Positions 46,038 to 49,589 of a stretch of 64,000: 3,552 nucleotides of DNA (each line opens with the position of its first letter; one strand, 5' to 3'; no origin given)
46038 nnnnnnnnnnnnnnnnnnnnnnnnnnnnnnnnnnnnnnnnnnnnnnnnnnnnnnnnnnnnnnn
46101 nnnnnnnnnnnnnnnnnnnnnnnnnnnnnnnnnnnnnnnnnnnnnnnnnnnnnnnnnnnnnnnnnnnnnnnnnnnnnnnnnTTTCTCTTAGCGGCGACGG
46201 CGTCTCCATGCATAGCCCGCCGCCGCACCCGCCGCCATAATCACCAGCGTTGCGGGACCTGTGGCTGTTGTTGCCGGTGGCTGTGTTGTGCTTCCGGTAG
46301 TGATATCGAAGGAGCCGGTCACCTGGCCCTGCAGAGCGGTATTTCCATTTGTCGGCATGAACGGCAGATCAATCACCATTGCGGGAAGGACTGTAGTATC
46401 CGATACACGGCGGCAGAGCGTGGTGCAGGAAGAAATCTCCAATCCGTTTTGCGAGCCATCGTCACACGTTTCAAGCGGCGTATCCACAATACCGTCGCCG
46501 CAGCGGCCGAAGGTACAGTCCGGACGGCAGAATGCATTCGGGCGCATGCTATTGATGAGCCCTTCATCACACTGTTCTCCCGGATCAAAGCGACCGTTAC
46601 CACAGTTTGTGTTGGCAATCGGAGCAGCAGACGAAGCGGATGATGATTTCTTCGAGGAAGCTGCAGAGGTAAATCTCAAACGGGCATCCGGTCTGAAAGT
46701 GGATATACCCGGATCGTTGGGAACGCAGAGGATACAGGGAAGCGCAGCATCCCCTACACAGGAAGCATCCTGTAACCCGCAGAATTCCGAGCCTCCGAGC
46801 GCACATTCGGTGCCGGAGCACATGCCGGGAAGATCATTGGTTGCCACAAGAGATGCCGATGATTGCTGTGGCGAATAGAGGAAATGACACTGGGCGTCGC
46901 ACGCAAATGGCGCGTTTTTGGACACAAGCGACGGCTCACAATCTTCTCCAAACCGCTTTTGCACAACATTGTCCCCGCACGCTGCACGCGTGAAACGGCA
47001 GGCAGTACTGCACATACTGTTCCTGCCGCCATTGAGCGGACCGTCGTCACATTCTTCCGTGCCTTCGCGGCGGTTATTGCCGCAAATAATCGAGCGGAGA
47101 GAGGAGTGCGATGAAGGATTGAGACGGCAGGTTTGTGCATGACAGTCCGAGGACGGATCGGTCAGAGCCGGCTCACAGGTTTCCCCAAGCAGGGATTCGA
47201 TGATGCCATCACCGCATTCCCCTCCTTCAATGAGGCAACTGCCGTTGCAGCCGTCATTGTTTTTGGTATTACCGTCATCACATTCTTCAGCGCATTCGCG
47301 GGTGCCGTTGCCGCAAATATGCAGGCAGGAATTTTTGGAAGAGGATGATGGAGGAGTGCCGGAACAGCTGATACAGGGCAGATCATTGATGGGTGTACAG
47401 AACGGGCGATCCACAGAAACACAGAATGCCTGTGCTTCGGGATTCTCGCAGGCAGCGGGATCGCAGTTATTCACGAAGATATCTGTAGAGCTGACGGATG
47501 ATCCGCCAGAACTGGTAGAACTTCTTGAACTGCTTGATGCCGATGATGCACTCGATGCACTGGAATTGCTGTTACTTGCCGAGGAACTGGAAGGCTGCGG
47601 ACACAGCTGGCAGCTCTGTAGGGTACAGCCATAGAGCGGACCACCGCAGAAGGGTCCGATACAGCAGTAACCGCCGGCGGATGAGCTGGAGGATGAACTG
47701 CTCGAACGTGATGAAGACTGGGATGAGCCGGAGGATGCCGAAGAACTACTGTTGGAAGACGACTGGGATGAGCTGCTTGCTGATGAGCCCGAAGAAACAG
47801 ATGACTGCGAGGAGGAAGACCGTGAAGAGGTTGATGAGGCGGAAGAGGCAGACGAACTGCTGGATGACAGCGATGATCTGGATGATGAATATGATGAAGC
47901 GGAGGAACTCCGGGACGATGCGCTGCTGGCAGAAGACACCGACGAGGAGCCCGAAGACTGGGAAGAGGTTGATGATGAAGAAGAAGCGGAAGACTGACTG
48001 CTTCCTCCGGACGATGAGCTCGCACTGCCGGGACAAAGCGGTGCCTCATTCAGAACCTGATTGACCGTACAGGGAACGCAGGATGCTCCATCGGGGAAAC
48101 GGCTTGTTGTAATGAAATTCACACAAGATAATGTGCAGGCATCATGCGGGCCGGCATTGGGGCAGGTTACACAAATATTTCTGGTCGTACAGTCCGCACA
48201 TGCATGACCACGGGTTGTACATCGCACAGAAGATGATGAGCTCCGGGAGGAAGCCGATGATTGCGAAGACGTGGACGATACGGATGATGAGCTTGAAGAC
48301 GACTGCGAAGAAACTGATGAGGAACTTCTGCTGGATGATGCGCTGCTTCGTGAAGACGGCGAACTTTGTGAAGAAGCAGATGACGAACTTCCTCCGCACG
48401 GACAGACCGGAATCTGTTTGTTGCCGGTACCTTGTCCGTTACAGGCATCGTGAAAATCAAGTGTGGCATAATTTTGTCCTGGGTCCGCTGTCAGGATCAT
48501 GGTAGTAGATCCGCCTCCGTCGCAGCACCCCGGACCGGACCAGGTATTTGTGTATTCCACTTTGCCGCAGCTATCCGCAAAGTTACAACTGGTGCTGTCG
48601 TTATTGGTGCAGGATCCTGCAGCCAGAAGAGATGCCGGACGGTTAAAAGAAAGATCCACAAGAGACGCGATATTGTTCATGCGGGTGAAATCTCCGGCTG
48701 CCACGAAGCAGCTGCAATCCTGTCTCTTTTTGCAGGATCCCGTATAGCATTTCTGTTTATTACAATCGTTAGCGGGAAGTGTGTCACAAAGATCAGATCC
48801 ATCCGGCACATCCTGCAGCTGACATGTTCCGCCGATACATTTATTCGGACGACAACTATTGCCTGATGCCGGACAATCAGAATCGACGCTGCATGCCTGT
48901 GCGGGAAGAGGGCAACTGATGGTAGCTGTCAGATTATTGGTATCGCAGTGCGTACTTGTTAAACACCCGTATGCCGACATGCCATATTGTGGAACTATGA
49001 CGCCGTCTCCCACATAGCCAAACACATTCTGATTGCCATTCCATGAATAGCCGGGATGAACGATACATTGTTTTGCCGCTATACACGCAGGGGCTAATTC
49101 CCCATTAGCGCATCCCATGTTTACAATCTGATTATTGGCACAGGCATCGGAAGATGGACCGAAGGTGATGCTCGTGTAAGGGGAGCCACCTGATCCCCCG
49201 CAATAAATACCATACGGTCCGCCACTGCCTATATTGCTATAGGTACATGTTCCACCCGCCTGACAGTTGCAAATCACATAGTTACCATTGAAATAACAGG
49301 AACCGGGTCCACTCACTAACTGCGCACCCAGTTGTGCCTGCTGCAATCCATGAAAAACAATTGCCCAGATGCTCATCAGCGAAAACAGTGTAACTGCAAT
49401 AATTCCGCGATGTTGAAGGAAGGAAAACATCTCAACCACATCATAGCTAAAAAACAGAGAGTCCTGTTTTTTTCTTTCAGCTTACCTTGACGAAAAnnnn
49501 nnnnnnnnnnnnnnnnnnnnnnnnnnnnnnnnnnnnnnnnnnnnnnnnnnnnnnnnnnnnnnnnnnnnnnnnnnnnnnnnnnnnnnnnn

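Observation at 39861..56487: Five tandem, co-oriented giant Cys-rich/Ser-rich modular surface-protein paralogs (16.6 kb, about a quarter of the window)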

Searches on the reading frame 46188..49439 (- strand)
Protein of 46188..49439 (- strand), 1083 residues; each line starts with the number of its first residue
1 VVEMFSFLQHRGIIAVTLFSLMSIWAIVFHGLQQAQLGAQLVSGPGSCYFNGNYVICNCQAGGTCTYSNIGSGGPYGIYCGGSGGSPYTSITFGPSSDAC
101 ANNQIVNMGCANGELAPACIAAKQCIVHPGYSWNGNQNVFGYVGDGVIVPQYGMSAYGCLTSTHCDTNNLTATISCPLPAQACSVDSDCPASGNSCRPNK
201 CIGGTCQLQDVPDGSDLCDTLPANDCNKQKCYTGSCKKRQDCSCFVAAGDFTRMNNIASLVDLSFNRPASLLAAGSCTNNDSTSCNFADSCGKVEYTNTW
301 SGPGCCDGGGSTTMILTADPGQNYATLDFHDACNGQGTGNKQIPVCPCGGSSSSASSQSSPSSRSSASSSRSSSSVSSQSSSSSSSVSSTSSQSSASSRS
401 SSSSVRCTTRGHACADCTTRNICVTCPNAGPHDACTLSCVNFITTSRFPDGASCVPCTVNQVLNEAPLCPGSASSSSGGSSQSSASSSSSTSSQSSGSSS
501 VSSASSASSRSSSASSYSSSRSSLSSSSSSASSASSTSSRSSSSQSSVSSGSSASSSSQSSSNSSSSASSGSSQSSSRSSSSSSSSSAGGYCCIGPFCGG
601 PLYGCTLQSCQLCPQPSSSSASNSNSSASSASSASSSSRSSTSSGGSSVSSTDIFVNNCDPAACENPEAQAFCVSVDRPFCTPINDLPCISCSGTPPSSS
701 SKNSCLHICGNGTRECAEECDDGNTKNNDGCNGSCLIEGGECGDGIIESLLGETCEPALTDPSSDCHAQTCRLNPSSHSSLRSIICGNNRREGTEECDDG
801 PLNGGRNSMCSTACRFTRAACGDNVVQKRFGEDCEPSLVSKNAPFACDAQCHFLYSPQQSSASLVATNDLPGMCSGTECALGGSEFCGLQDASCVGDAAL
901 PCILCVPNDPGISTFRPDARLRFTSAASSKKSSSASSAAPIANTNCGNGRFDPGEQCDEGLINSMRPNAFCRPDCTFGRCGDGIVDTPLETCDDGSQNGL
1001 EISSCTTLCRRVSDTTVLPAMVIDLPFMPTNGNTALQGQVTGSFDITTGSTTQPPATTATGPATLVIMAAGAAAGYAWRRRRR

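Call 3: search_protein_families(library=pfam, proteins=[window:46188-49439:-], max_evalue=0.1)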
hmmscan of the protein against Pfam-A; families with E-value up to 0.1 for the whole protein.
window:46188-49439:- (1083 aa): 2 families
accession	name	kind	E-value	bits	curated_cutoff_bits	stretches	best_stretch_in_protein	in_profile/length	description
PF13948.11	DUF4215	-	2.9e-05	24.7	27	1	689-735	1-46/47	Domain of unknown function (DUF4215)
PF07589.16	PEP-CTERM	-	0.015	15.8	20.7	1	1062-1081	5-24/24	PEP-CTERM motif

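Call 4: search_protein_families(library=ncbifam, proteins=[window:46188-49439:-], max_evalue=0.1)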
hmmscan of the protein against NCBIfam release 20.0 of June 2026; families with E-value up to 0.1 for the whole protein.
window:46188-49439:- (1083 aa): 2 families
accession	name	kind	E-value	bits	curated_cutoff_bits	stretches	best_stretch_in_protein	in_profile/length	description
TIGR02232.1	myxo_disulf_rpt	repeat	1.3e-13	50.5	20.8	4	709-740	4-35/38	cysteine-rich acidic repeat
NF033191.4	JDVT-CTERM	domain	0.041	13.8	27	1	1061-1082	14-35/35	JDVT-CTERM domain-containing protein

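Call 83: search_protein_families(library=phrogs, proteins=[window:46188-49439:-], max_evalue=0.001)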
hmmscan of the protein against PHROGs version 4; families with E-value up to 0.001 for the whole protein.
window:46188-49439:- (1083 aa): 0 families

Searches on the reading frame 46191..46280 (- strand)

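Call 21: search_protein_families(library=ncbifam, proteins=[window:46191-46280:-], max_evalue=10)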
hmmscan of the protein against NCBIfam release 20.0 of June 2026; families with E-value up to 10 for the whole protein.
seq(30 aa): 8 families
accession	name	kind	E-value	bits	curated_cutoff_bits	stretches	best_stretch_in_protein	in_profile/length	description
NF033191.4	JDVT-CTERM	domain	0.00011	22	27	1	8-29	14-35/35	JDVT-CTERM domain-containing protein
TIGR02595.1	PEP_CTERM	domain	0.0016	19.2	16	1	9-30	4-24/24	PEP-CTERM sorting domain-containing protein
TIGR03901.2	MYXO-CTERM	domain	0.0023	18.3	20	1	5-30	9-34/34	MYXO-CTERM sorting domain-containing protein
NF033507.3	Loki-CTERM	subfamily_domain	0.022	15.1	19.9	1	9-30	5-26/27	Loki-CTERM sorting domain-containing protein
TIGR04174.1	IPTL_CTERM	subfamily_domain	0.038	14.3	20.5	1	12-30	9-27/27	IPTL-CTERM sorting domain-containing protein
TIGR01167.1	LPXTG_anchor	domain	0.079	13.7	15.9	1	8-30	11-33/34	LPXTG cell wall anchor domain-containing protein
NF041927.1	Xrt_dep_XDP1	equivalog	0.086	12.8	125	1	2-29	216-242/242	exosortase-dependent surface protein XDP1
TIGR03382.1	GC_trans_RRR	domain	0.66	10.7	15.85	1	6-30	4-27/27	MYXO-CTERM sorting domain-containing protein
